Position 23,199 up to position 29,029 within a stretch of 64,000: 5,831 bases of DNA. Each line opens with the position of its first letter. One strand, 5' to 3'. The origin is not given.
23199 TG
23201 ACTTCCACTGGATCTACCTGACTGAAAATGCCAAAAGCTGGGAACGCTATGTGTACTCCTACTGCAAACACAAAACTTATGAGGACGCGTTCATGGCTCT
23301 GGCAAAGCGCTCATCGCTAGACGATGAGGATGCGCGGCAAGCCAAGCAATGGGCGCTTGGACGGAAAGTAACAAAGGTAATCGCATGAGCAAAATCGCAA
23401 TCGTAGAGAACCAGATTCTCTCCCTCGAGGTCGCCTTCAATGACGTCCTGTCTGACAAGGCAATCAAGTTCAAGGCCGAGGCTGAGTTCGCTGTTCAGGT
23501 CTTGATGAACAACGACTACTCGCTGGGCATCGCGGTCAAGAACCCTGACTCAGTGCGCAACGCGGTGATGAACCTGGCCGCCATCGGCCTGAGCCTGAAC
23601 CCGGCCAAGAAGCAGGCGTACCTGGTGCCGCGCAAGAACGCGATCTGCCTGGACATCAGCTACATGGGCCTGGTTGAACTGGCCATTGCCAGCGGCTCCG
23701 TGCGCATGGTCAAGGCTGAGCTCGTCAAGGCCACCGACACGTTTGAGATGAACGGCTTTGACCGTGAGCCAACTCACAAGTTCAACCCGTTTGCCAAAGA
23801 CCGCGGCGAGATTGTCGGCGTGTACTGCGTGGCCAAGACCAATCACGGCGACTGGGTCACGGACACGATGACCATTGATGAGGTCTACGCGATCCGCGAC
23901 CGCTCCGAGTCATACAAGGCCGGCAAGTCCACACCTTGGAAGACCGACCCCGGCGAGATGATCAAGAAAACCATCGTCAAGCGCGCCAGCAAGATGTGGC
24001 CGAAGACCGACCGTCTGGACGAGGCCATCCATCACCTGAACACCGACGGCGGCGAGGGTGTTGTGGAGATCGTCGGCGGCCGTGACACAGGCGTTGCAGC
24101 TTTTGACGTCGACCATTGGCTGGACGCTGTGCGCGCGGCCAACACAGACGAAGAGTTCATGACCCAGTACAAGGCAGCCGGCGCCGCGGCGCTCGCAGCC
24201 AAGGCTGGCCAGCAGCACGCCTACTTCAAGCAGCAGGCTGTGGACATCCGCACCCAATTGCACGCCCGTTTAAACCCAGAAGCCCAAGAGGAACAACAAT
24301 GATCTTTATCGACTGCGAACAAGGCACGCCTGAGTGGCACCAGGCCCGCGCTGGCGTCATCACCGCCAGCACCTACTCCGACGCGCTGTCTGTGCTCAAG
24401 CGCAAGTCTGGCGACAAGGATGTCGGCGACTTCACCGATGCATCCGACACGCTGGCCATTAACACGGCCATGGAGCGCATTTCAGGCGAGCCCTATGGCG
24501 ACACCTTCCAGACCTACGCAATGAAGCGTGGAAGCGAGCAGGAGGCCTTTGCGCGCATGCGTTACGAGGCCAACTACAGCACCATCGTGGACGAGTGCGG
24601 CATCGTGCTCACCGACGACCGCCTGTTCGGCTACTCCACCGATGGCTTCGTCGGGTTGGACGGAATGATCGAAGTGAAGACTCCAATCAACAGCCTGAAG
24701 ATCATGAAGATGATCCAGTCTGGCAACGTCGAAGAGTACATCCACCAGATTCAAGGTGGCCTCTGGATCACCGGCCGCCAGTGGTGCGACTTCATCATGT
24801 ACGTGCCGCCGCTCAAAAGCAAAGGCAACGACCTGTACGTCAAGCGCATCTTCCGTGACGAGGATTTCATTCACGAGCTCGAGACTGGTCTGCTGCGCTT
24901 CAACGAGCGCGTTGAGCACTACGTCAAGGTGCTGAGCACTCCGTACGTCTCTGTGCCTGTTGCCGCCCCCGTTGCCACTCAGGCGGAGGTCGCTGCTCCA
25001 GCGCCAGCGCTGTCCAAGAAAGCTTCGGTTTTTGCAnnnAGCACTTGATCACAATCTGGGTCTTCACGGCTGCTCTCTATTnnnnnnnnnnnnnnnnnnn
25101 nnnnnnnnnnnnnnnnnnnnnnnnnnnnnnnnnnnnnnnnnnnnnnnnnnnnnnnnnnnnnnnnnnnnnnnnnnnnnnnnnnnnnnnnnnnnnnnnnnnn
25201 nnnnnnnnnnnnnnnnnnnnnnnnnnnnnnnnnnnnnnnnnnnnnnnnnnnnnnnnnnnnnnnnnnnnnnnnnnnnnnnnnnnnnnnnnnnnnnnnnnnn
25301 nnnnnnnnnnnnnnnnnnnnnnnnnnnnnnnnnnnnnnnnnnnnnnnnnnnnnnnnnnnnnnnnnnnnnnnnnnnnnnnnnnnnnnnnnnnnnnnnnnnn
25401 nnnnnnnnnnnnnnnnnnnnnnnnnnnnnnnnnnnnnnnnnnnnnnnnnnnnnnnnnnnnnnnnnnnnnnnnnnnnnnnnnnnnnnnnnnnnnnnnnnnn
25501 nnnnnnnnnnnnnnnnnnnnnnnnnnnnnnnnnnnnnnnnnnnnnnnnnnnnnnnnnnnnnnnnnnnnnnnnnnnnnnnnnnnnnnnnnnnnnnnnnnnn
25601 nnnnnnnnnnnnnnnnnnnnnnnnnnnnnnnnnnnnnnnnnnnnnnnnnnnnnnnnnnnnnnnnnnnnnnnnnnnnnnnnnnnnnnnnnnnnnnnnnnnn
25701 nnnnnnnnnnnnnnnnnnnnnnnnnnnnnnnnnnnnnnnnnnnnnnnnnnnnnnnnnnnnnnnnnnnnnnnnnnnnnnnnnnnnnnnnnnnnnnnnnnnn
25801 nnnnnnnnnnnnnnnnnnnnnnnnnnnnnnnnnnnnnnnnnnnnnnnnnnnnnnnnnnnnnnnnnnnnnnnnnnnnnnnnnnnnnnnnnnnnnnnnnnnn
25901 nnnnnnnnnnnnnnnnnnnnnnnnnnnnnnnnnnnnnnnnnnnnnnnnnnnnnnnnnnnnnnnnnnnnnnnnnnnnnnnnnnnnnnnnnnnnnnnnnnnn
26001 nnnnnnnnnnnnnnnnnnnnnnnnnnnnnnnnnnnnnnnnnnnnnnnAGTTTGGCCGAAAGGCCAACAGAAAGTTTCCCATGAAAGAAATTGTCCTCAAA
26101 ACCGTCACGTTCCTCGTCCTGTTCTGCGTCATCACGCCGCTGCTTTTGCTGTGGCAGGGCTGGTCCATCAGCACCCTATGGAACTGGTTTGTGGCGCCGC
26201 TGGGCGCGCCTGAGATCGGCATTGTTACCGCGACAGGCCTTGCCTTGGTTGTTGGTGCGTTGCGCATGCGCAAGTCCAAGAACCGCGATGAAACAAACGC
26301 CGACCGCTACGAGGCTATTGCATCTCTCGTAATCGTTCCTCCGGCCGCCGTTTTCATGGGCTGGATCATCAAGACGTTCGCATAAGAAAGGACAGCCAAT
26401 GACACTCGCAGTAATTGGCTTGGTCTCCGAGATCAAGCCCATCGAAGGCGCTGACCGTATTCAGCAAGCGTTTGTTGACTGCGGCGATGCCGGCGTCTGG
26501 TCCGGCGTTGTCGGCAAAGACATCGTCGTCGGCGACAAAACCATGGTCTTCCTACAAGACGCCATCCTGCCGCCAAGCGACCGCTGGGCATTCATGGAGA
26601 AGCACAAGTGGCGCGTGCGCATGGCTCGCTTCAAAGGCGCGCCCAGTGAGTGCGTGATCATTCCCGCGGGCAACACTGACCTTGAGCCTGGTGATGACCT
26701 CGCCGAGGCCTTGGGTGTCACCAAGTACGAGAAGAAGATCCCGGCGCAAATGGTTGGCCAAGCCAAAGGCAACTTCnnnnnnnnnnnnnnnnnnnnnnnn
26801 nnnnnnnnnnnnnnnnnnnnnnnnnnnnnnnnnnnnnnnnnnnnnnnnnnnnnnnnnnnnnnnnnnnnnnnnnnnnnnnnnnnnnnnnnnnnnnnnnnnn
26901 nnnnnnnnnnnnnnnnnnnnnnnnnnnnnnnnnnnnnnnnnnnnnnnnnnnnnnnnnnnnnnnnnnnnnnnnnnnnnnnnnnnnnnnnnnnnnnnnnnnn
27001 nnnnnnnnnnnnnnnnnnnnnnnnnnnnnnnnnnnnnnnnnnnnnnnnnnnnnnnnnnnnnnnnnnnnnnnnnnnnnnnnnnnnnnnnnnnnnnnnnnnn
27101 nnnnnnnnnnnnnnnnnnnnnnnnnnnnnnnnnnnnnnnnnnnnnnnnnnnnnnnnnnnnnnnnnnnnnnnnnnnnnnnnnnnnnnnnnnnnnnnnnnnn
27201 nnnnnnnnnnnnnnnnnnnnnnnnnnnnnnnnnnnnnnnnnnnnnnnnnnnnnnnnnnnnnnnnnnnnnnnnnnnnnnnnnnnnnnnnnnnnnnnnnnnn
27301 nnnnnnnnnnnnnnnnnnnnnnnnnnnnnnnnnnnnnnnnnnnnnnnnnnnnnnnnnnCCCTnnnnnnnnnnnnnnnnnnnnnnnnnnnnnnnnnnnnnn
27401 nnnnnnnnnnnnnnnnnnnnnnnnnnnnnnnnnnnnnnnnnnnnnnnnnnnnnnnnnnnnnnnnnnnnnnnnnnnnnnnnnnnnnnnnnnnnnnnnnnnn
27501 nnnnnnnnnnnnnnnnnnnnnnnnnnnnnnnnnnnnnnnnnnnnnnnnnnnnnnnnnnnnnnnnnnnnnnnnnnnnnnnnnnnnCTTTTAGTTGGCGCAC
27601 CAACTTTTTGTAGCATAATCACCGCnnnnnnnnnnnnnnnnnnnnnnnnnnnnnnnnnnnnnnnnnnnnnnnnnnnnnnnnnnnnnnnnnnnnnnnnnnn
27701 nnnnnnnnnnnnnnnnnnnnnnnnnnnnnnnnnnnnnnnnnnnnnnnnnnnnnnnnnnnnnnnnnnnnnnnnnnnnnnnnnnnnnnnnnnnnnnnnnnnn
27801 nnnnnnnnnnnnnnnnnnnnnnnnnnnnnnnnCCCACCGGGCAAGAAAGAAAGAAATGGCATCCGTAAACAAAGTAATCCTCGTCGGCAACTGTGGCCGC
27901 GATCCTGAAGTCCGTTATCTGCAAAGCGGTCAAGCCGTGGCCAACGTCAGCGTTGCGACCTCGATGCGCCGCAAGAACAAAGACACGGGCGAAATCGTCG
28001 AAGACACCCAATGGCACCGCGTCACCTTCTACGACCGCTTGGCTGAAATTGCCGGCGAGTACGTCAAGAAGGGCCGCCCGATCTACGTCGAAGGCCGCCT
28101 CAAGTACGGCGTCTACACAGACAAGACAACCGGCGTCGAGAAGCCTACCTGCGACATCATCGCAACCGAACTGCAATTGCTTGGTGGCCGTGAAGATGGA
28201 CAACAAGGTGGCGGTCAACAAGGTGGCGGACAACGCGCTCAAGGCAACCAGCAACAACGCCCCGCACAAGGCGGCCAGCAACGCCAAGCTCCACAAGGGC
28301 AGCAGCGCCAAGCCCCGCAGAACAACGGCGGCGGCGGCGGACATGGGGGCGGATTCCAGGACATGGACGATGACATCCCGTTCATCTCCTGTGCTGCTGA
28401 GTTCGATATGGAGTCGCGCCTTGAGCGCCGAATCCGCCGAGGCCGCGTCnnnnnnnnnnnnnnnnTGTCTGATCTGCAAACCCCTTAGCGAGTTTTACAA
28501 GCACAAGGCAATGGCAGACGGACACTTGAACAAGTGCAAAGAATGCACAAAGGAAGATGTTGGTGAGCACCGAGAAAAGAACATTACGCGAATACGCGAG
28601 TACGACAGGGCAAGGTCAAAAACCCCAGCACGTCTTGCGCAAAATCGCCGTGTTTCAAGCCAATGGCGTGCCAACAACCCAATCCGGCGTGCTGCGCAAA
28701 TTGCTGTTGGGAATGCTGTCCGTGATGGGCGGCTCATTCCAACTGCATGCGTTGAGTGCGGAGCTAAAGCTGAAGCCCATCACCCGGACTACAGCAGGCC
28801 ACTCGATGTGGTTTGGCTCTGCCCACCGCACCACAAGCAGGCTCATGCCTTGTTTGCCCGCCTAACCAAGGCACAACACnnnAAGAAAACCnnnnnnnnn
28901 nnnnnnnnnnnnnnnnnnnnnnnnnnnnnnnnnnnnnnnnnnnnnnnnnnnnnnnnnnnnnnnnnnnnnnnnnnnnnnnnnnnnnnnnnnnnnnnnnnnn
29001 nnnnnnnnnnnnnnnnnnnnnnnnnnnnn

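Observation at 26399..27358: RNA ligase fused to an N-terminal tRNA-binding OB domain: candidate tRNA-repair counter-defence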

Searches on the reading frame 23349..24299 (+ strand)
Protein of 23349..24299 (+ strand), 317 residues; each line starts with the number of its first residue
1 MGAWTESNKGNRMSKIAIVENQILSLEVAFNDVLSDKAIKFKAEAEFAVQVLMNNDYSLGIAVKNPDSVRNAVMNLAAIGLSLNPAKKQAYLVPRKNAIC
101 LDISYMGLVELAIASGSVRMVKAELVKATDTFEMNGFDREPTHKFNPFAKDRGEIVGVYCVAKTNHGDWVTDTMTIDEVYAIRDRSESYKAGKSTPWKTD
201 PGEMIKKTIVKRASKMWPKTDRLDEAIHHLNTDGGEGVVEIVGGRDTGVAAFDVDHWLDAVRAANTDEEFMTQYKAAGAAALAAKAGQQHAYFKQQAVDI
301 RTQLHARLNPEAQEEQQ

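Call 14: search_protein_families(library=phrogs, proteins=[window:23349-24299:+], max_evalue=0.001)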
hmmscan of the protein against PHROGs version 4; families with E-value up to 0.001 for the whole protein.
window:23349-24299:+ (317 aa): 3 families
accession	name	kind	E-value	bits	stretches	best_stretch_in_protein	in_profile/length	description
phrog_148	-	DNA, RNA and nucleotide metabolism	5.6e-67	228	1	16-240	27-246/387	RecT-like ssDNA annealing protein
phrog_12233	-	DNA, RNA and nucleotide metabolism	4.3e-09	37.6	1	177-239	4-64/158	RecT-like ssDNA annealing protein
phrog_19737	-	unknown function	3e-08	34.9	1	26-115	21-104/108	-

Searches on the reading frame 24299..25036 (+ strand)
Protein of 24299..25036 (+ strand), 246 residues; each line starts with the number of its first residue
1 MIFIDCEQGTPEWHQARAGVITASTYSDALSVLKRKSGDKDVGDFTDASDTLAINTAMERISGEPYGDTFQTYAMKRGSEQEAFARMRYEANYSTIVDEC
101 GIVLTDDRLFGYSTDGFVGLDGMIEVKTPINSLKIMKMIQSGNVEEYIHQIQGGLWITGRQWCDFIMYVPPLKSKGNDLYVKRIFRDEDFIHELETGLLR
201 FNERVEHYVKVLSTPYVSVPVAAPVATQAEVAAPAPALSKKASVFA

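Call 14: search_protein_families(library=phrogs, proteins=[window:24299-25036:+], max_evalue=0.001)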
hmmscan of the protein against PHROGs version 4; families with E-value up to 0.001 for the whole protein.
window:24299-25036:+ (246 aa): 3 families
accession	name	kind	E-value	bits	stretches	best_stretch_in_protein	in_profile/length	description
phrog_149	-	DNA, RNA and nucleotide metabolism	3.2e-35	122.8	1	4-213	595-801/1242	exonuclease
phrog_434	-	DNA, RNA and nucleotide metabolism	3.3e-12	47.3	1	7-207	54-238/372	RecE-like recombination exonuclease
phrog_19855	-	head and packaging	2.2e-10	39.7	1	5-165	461-603/1257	virion structural protein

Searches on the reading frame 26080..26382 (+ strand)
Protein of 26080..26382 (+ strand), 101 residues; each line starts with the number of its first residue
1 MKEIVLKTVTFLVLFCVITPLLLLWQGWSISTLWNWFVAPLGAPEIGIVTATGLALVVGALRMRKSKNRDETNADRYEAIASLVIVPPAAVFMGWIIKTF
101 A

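Call 14: search_protein_families(library=phrogs, proteins=[window:26080-26382:+], max_evalue=0.001)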
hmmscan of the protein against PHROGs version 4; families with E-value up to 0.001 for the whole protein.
window:26080-26382:+ (101 aa): 1 family
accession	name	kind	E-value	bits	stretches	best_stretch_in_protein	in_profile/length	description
phrog_2169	-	moron, auxiliary metabolic gene and host takeover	9.5e-10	39.3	1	12-100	14-102/103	membrane protein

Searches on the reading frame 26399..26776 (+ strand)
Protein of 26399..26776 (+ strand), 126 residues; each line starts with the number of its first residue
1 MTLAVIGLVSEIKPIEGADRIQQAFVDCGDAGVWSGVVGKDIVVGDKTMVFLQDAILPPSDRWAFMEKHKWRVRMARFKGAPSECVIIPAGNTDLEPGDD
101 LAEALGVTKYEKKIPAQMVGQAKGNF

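Call 39: search_protein_families(library=pfam, alignment_id=A2, max_evalue=10)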
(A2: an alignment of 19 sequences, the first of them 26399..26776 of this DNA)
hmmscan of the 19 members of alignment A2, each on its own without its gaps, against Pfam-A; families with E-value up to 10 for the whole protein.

A. member 1, window:26399-26776:+ (126 aa): 2 families
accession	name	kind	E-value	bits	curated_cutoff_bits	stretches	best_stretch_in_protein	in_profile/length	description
PF21189.3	PHA02142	-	4e-07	30.8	27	1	3-81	1-83/92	PHA02142 OB-fold domain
PF01588.26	tRNA_bind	-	0.074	13.6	27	1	5-92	2-76/96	Putative tRNA binding domain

B. families by the number of members that match (of 19 scanned): 7 families
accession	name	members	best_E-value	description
PF21189.3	PHA02142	19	2.3e-09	PHA02142 OB-fold domain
PF01588.26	tRNA_bind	15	0.0022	Putative tRNA binding domain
PF22471.2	Mcm2-like_OB_arc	3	0.067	Mcm2-like, OB fold, archaea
PF24584.1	Ig_CYK3_C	2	0.083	CYK3 C-terminal Ig-like domain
PF19714.4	DUF6209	1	0.15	Family of unknown function (DUF6209)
PF00098.28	zf-CCHC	1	0.24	Zinc knuckle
PF11673.13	DUF3269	1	0.28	Protein of unknown function (DUF3269)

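Call 44: predict_structure(alignment_id=A2)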
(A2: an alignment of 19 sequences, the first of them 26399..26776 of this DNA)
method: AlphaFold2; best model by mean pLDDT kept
length: 126 residues; sequences in the alignment: 19
mean_pLDDT: 82.3   pTM: 0.71
mean pLDDT of the five models: 82.3, 70.0, 69.9, 68.5, 63.6
residues with pLDDT >= 90: 37; 70-90: 73; 50-70: 13; < 50: 3
segments of 3 or more residues with pLDDT < 50: none
pLDDT, mean of each block of 10 residues (from residue 1): 87 91 92 90 94 83 78 77 87 87 82 60 49
secondary structure, 60 per line:
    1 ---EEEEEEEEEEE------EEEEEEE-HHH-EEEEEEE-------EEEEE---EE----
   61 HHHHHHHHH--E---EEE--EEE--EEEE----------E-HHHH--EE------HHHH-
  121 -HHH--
elements in order: E4-14 E21-27 E33-39 E47-51 H61-69 E76-78 E81-83 E86-89 H102-105 H116-119

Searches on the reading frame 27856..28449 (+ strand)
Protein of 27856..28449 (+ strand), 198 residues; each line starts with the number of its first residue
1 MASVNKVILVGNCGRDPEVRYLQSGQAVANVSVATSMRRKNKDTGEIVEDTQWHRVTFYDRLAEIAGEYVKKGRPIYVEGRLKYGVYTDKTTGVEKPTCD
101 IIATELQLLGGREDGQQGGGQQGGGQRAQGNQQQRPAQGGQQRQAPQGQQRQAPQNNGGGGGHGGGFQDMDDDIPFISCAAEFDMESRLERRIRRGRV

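Call 14: search_protein_families(library=phrogs, proteins=[window:27856-28449:+], max_evalue=0.001)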
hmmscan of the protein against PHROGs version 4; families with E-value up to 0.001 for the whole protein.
window:27856-28449:+ (198 aa): 3 families
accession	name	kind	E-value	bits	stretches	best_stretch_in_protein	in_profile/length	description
phrog_44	-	DNA, RNA and nucleotide metabolism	4.6e-48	165.3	1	1-137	84-212/271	single strand DNA binding protein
phrog_25370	-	unknown function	3.4e-08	34.1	1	4-42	2-40/48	-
phrog_18154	-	DNA, RNA and nucleotide metabolism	0.0006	21.6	1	103-176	31-105/105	single strand DNA binding protein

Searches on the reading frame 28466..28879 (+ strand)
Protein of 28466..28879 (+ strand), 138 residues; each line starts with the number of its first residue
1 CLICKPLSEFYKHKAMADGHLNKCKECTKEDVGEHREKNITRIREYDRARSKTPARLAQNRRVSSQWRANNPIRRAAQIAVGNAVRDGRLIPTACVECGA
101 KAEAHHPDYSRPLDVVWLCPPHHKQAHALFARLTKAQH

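Call 14: search_protein_families(library=phrogs, proteins=[window:28466-28879:+], max_evalue=0.001)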
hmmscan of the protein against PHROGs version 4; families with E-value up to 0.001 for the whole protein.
window:28466-28879:+ (138 aa): 6 families
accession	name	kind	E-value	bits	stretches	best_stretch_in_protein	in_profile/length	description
phrog_2340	-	DNA, RNA and nucleotide metabolism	3.4e-33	116.2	1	2-130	15-163/171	endonuclease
phrog_11793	-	unknown function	1.3e-14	54.7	1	75-128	2-58/65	-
phrog_1035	-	DNA, RNA and nucleotide metabolism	2.6e-11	44.9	1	1-105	69-172/271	endonuclease VII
phrog_2633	-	DNA, RNA and nucleotide metabolism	0.00012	23.3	1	1-47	19-68/142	endonuclease VII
phrog_3314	-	unknown function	0.00018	22.1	1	2-43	13-58/286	-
phrog_5558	-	moron, auxiliary metabolic gene and host takeover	0.00039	21.7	1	1-39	14-49/130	Lar-like restriction alleviation protein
